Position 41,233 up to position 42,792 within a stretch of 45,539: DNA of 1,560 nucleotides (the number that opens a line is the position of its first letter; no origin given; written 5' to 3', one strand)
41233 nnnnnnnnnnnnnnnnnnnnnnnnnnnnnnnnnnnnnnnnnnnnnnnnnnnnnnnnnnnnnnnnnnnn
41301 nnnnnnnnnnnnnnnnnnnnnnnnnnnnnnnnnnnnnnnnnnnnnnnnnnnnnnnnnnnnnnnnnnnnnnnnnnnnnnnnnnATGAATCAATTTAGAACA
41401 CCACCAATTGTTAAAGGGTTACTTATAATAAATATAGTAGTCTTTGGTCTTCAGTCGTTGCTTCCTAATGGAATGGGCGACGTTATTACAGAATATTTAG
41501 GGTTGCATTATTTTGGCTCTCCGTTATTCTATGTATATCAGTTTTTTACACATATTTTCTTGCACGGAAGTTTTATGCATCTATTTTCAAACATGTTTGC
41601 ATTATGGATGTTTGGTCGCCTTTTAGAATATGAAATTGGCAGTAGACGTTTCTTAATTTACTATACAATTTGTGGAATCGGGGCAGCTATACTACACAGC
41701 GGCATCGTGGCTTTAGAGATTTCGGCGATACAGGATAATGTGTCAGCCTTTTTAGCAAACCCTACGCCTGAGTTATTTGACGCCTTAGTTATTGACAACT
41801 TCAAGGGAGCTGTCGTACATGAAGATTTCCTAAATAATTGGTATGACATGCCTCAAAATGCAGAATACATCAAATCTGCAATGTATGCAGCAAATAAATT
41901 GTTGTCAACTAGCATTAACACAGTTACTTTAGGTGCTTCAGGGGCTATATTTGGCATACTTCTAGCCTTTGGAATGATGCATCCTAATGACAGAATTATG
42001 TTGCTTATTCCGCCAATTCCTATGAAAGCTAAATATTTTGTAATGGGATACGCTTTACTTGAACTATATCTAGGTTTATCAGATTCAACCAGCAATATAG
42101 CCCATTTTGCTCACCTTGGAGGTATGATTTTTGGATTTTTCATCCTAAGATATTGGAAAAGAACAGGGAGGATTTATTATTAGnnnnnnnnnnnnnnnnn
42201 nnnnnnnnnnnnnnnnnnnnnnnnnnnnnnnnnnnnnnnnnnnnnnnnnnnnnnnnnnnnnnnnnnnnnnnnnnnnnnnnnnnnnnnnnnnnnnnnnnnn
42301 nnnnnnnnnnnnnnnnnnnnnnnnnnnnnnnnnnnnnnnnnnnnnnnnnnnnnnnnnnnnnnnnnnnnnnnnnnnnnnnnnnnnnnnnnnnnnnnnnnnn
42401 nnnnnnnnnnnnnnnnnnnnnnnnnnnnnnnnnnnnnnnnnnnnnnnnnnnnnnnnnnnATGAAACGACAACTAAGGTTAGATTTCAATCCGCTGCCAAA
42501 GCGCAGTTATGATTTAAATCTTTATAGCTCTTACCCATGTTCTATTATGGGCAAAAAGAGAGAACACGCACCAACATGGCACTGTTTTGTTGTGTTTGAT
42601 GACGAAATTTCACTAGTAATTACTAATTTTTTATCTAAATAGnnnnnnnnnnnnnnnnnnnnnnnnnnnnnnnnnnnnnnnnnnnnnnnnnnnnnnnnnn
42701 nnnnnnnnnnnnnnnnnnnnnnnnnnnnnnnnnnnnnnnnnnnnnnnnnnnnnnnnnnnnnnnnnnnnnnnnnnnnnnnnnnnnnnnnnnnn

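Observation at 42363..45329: Accessory five-gene module: orphan small ORF, standalone JAB/MPN-like protein and three tandem paralogous secreted beta-sandwich proteins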

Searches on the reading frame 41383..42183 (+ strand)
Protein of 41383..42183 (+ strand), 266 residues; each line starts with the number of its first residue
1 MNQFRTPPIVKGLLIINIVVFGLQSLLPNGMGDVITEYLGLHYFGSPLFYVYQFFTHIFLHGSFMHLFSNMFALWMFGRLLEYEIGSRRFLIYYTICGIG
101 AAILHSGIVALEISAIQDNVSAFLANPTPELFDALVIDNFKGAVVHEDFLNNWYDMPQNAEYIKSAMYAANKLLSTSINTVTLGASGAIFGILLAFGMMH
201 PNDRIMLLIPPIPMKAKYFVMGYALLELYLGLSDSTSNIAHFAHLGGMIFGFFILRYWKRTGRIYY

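Call 3: search_protein_families(library=pfam, proteins=[window:41383-42183:+], max_evalue=1)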
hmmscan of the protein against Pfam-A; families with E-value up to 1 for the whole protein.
window:41383-42183:+ (266 aa): 3 families
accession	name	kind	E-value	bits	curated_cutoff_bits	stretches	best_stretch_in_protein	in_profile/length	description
PF01694.28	Rhomboid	-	1.7e-27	96.8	22.6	2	51-109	4-62/143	Rhomboid domain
PF08551.15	DUF1751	-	2.5e-05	25.2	22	1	48-117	5-74/99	Eukaryotic integral membrane protein (DUF1751)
PF13727.12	CoA_binding_3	-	0.46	10.9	25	1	66-112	20-69/175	CoA-binding domain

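Call 51: find_encoding_contigs(protein=window:41383-42183:+, flank=6000, max_places=10)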
Protein window:41383-42183:+ (266 aa): 3 contigs read that carry it; 3 places shown.
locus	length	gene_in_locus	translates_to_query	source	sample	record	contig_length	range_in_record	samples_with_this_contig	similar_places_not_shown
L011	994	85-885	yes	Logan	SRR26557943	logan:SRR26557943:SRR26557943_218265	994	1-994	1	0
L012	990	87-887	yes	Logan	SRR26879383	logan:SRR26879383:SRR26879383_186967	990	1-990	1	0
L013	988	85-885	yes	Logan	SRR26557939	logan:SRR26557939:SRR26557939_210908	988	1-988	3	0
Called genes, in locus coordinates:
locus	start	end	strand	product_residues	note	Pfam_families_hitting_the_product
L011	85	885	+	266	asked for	PF01694:Rhomboid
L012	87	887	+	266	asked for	PF01694:Rhomboid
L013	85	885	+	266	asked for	PF01694:Rhomboid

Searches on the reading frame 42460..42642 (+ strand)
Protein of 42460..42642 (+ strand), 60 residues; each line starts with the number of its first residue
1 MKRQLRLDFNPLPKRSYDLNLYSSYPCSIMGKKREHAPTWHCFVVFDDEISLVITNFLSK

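Call 3: search_protein_families(library=pfam, proteins=[window:42460-42642:+], max_evalue=1)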
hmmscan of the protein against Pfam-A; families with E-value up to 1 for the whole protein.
window:42460-42642:+ (60 aa): 1 family
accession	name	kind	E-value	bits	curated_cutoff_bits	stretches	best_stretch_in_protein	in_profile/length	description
PF04184.18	ST7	-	0.17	10.7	24.3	1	9-52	427-471/533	ST7 protein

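Call 4: search_protein_families(library=ncbifam, proteins=[window:42460-42642:+], max_evalue=1)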
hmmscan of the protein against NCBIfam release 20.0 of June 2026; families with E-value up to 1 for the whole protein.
window:42460-42642:+ (60 aa): 0 families
